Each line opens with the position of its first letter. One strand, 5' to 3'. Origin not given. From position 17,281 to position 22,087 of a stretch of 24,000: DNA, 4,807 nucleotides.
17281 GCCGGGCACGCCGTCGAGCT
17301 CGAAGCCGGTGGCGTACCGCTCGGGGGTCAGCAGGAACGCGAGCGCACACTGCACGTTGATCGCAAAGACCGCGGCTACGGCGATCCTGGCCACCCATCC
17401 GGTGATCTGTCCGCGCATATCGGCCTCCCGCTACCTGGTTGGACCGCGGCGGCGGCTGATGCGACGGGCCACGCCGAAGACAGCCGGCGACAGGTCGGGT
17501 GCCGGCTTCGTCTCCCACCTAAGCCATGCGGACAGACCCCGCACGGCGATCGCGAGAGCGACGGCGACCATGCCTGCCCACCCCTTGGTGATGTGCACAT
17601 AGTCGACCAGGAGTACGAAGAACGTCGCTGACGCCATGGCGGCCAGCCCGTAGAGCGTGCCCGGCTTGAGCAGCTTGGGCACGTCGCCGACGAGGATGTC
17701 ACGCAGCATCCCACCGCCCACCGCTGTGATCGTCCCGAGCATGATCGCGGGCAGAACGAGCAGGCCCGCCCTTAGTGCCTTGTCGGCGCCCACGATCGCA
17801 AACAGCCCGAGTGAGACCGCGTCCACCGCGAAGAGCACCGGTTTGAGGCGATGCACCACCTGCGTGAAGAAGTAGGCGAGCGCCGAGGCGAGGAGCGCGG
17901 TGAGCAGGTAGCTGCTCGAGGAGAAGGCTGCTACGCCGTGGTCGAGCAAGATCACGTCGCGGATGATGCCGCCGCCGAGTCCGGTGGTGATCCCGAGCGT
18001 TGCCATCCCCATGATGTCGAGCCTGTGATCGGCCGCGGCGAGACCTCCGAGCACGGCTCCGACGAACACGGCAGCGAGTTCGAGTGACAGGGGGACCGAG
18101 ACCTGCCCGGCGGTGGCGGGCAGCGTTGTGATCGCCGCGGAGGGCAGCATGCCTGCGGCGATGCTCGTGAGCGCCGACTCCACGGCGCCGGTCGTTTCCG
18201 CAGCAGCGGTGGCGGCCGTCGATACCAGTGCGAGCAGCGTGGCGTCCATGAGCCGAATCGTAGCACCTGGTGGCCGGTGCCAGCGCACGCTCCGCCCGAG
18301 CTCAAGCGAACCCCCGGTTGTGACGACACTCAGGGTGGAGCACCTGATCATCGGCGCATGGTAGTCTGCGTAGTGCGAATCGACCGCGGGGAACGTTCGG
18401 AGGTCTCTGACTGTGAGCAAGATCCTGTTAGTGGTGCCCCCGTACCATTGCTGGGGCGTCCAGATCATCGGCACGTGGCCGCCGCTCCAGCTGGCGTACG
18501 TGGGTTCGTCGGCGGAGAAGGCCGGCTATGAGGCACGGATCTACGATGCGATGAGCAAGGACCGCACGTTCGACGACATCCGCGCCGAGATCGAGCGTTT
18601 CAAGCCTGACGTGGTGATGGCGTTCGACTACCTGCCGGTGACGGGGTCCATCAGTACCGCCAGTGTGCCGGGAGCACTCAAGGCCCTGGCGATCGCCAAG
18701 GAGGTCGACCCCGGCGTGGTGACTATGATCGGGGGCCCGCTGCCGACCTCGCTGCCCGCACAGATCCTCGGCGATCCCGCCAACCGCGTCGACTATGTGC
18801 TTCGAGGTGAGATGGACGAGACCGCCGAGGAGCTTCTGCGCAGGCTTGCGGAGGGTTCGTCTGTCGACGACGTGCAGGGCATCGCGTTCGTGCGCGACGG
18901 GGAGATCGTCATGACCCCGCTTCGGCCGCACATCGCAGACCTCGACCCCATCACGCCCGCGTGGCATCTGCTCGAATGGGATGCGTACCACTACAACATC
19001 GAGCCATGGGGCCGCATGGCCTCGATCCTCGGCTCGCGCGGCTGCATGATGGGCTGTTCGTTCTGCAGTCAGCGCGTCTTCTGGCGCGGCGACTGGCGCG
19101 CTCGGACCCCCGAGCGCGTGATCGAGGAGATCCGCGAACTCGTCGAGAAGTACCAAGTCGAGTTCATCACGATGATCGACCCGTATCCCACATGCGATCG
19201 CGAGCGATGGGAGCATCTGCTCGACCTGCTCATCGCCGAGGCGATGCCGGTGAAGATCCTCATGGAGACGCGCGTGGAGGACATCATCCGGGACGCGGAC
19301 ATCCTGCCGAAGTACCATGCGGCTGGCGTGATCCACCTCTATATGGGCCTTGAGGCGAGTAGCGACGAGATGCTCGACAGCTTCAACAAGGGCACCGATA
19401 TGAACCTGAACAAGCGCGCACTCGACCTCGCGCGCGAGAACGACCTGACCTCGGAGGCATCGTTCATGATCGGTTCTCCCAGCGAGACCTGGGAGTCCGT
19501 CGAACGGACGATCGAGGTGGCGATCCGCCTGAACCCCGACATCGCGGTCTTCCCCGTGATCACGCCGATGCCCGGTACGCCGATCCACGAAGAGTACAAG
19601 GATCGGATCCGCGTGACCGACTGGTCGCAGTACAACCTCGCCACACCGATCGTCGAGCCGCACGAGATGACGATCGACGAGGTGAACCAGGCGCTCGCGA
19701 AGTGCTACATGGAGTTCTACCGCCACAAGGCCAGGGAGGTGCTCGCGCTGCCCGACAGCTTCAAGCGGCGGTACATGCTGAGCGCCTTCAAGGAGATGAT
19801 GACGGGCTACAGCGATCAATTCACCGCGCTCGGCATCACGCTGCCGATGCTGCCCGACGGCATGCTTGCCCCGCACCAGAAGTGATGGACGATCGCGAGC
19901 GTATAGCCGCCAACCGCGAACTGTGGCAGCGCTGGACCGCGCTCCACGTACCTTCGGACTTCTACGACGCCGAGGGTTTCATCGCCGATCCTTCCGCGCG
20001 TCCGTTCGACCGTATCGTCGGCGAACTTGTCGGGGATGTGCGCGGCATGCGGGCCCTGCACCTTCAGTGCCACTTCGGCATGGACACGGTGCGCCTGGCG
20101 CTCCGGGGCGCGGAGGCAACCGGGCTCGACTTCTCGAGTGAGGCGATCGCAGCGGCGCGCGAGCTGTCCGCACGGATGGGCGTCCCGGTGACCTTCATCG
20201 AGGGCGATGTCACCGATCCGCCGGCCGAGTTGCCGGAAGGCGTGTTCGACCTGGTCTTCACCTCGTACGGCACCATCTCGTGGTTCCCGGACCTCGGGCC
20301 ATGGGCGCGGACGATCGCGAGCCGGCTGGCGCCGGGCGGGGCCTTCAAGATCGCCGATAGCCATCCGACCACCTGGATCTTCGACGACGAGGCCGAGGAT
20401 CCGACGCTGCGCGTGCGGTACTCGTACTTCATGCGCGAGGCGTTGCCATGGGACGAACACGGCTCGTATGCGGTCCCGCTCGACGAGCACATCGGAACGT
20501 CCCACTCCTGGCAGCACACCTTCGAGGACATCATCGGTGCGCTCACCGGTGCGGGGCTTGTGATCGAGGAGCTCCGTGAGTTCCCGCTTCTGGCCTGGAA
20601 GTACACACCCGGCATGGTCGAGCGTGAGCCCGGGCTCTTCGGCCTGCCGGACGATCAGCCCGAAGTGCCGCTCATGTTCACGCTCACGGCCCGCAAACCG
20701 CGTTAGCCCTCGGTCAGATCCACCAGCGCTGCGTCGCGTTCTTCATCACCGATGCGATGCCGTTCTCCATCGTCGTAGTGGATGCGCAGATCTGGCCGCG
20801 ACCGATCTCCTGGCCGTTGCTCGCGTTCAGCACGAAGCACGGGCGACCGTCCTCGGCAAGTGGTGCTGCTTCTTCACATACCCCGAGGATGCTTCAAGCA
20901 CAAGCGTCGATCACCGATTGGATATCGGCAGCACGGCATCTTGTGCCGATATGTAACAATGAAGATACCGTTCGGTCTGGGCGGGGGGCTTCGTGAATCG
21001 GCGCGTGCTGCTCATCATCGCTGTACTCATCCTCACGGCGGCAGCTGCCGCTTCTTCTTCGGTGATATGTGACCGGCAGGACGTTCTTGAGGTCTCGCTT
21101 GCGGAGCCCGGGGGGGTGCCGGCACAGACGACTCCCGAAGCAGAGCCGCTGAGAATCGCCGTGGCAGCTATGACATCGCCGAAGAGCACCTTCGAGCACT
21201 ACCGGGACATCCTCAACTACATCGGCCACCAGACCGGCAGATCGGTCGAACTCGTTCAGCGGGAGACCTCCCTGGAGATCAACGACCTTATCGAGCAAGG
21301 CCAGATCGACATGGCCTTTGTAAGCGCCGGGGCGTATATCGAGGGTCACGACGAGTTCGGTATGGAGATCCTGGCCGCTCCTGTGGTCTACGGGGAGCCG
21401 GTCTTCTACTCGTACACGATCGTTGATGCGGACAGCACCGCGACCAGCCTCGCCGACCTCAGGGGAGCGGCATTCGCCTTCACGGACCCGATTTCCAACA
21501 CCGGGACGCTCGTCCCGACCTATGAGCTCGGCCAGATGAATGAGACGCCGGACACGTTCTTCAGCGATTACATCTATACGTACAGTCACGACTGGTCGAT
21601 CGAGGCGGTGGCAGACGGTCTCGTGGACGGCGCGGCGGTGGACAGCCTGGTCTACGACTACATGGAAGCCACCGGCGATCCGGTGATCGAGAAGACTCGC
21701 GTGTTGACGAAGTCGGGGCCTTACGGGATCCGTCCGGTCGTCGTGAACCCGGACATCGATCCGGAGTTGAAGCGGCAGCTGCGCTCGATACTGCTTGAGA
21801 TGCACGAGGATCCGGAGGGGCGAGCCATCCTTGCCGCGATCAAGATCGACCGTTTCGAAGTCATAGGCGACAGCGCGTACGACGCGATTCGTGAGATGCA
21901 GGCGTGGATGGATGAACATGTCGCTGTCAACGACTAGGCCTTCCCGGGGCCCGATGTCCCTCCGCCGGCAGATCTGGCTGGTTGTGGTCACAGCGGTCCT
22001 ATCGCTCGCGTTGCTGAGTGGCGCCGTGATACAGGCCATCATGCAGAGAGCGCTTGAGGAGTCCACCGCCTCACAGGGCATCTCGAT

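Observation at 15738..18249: An intact heliorhodopsin ends a same-strand cluster of a TRIC-like channel, a 4-TM protein and a TspO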

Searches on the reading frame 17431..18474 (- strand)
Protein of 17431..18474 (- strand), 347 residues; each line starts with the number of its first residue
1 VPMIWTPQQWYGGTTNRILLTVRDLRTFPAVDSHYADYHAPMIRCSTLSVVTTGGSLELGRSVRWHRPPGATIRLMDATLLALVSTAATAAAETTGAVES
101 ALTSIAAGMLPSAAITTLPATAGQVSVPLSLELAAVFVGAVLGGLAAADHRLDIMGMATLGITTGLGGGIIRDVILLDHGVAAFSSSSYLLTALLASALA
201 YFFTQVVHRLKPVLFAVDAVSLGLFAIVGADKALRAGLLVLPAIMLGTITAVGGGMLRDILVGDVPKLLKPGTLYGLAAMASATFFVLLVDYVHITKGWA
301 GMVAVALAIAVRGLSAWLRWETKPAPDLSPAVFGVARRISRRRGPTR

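Call 3: search_protein_families(library=pfam, proteins=[window:17431-18474:-], max_evalue=0.01)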
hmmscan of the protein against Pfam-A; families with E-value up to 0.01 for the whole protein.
window:17431-18474:- (347 aa): 1 family
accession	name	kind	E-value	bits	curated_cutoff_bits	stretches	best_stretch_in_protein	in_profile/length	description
PF03458.18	Gly_transporter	-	3.3e-31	107.4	23.5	2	216-289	2-76/78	Glycine transporter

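Call 5: search_protein_families(library=ncbifam, proteins=[window:17431-18474:-], max_evalue=0.001)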
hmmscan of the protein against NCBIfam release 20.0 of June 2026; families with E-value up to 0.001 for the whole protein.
window:17431-18474:- (347 aa): 1 family
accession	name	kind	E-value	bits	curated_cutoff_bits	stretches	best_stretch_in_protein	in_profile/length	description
NF007874.0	PRK10578.1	equivalog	9e-20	71.2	326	1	133-323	8-196/207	hypothetical protein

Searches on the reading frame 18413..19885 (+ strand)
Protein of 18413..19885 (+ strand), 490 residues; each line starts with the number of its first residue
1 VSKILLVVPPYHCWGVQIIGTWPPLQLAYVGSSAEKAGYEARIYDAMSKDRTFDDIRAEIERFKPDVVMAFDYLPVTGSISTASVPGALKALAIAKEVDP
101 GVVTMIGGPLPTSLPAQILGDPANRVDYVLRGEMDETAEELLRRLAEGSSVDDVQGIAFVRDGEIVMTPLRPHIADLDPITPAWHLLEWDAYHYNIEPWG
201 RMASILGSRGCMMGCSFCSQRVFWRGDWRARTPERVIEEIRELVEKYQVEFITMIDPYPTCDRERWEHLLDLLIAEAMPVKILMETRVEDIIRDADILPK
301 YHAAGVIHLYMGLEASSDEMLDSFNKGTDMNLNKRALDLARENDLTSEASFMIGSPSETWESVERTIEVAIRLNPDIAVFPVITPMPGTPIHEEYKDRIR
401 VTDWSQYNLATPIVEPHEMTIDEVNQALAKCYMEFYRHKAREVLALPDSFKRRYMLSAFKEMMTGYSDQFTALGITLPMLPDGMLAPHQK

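Call 3: search_protein_families(library=pfam, proteins=[window:18413-19885:+], max_evalue=0.01)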
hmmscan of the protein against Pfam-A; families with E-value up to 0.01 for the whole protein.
window:18413-19885:+ (490 aa): 2 families
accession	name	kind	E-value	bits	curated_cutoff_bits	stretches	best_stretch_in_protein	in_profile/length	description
PF04055.27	Radical_SAM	-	4.3e-23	82.8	29.5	1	208-368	4-164/166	Radical SAM superfamily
PF02310.24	B12-binding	-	4.7e-19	68.8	32.1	1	19-142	9-121/121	B12 binding domain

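Call 5: search_protein_families(library=ncbifam, proteins=[window:18413-19885:+], max_evalue=0.001)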
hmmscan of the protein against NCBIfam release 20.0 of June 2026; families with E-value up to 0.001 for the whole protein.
window:18413-19885:+ (490 aa): 26 families (the best 25 are shown)
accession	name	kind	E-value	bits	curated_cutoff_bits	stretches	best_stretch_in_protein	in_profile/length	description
TIGR02026.1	BchE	equivalog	2.6e-110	369.6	481.35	1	3-474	1-468/497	magnesium-protoporphyrin IX monomethyl ester anaerobic oxidative cyclase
TIGR04367.1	HpnR_B12_rSAM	equivalog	3.3e-41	141.3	650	1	10-433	8-410/490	hopanoid C-3 methylase HpnR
TIGR03471.1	HpnJ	equivalog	5.2e-36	124.5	577.6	1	62-437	58-434/472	hopanoid biosynthesis associated radical SAM protein HpnJ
NF050148.1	rSAM_ApyD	equivalog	5.1e-34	117.7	750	1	17-405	18-403/645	RiPP biosynthesis radical SAM protein ApyD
NF038361.1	rSAM_Sden_1168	equivalog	7.2e-31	107.3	575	1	2-395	63-473/560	Sden_1168 family B12-binding radical SAM P-methyltransferase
TIGR04014.1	B12_SAM_MJ_0865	equivalog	4.5e-28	98.2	360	1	96-394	63-357/434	methyl-coenzyme M reductase glutamine C-methyltransferase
TIGR03975.1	rSAM_ocin_1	subfamily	2e-27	96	281.85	1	89-368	142-425/606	RiPP maturation radical SAM C-methyltransferase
TIGR04072.2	rSAM_ladder_B12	equivalog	2.2e-26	92.5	360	1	24-397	18-374/443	lipid biosynthesis B12-binding/radical SAM protein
TIGR04013.1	B12_SAM_MJ_1487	hypoth_equivalog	3e-24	85.6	251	1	77-399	48-361/382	TIGR04013 family B12-binding domain/radical SAM domain-containing protein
TIGR04479.1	bcpD_PhpK_rSAM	subfamily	7.2e-24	84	600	1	91-394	130-430/504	PhpK family radical SAM P-methyltransferase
TIGR04295.1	B12_rSAM_oligo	hypoth_equivalog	3.9e-20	71.9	400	1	24-333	25-321/422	TIGR04295 family B12-binding domain-containing radical SAM protein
TIGR04385.1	B12_rSAM_cofa1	equivalog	3.8e-19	69.2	450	1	24-369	20-360/438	B12 lower ligand biosynthesis radical SAM protein BzaD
NF033070.1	rSAM_AprD4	equivalog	8.8e-17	61.1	500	1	181-429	175-425/456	AprD4 family radical SAM diol-dehydratase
NF040546.1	rSAM_CUAEP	equivalog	6.6e-15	54.8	500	1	97-367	73-335/468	CUAEP/CCAEP-tail radical SAM (seleno)protein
TIGR04190.1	B12_SAM_Ta0216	equivalog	2.2e-13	49.7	500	1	27-372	40-393/554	TIGR04190 family B12-binding domain/radical SAM domain protein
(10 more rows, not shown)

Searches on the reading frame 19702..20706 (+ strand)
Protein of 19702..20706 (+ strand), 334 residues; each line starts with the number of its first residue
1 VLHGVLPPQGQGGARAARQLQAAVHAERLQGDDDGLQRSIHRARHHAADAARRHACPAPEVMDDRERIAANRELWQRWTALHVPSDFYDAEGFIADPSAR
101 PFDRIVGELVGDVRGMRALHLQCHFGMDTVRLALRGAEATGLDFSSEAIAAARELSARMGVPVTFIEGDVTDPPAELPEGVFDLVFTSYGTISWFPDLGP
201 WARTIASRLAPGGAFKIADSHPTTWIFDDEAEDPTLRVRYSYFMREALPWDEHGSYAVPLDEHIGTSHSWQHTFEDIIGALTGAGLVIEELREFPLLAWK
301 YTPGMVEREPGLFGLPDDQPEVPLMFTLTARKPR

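Call 3: search_protein_families(library=pfam, proteins=[window:19702-20706:+], max_evalue=0.01)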
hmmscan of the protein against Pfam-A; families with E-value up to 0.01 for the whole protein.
window:19702-20706:+ (334 aa): 5 families
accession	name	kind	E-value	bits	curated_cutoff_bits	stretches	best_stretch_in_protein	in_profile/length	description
PF13649.12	Methyltransf_25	-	4.7e-13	50.1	27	1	119-213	2-97/97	Methyltransferase domain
PF08242.18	Methyltransf_12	-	2.5e-12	47.8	30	1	119-214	1-97/98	Methyltransferase domain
PF08241.18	Methyltransf_11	-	4.2e-11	43.8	21.2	1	120-215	2-93/95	Methyltransferase domain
PF13847.12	Methyltransf_31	-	2.5e-10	40.6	27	1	115-221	4-113/145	Methyltransferase domain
PF13489.12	Methyltransf_23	-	0.00089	19.5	27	1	115-230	23-124/164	Methyltransferase domain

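Call 5: search_protein_families(library=ncbifam, proteins=[window:19702-20706:+], max_evalue=0.001)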
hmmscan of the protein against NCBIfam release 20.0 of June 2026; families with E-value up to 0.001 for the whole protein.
window:19702-20706:+ (334 aa): 4 families
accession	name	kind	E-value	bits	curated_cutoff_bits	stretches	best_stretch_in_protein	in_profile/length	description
NF043040.1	corrin_prot_MT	hypoth_equivalog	8.5e-07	28.6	180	1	103-220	28-150/216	corrinoid protein-associated methyltransferase CpaM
NF041537.1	ArsM_AhpD_UU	exception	0.00016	20.6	510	1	114-221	76-184/345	arsenite methyltransferase/AhpD domain selenoprotein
NF045825.1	FAmtase_mtf2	equivalog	0.00024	20.4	400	1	112-226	56-167/248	fatty-acid O-methyltransferase Mtf2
TIGR04290.1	meth_Rta_06860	hypoth_equivalog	0.00067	19.2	300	1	91-186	26-120/226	TIGR04290 family methyltransferase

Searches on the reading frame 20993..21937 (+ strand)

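Call 3: search_protein_families(library=pfam, proteins=[window:20993-21937:+], max_evalue=0.01)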
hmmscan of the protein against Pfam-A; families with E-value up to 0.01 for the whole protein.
window:20993-21937:+ (314 aa): 1 family
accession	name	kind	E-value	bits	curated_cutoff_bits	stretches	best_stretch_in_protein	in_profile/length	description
PF12974.12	Phosphonate-bd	-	1.2e-61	208.6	27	1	55-296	1-242/242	ABC transporter, phosphonate, periplasmic substrate-binding protein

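Call 5: search_protein_families(library=ncbifam, proteins=[window:20993-21937:+], max_evalue=0.001)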
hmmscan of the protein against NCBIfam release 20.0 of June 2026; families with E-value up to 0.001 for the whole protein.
window:20993-21937:+ (314 aa): 4 families
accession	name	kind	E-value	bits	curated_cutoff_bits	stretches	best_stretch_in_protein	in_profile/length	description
TIGR03431.1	PhnD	equivalog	1.2e-39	136.5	261.1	1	26-304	17-284/288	phosphonate ABC transporter substrate-binding protein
TIGR01098.1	3A0109s03R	subfamily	7.8e-36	123.8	112.05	1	9-270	8-253/253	phosphate/phosphite/phosphonate ABC transporter substrate-binding protein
TIGR04553.1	ABC_peri_selen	hypoth_equivalog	5.5e-20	71.8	250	1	62-302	11-258/266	putative selenate ABC transporter substrate-binding protein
TIGR02122.1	TRAP_TAXI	subfamily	7.4e-05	21.7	84.35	1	1-170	1-153/320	TAXI family TRAP transporter solute-binding subunit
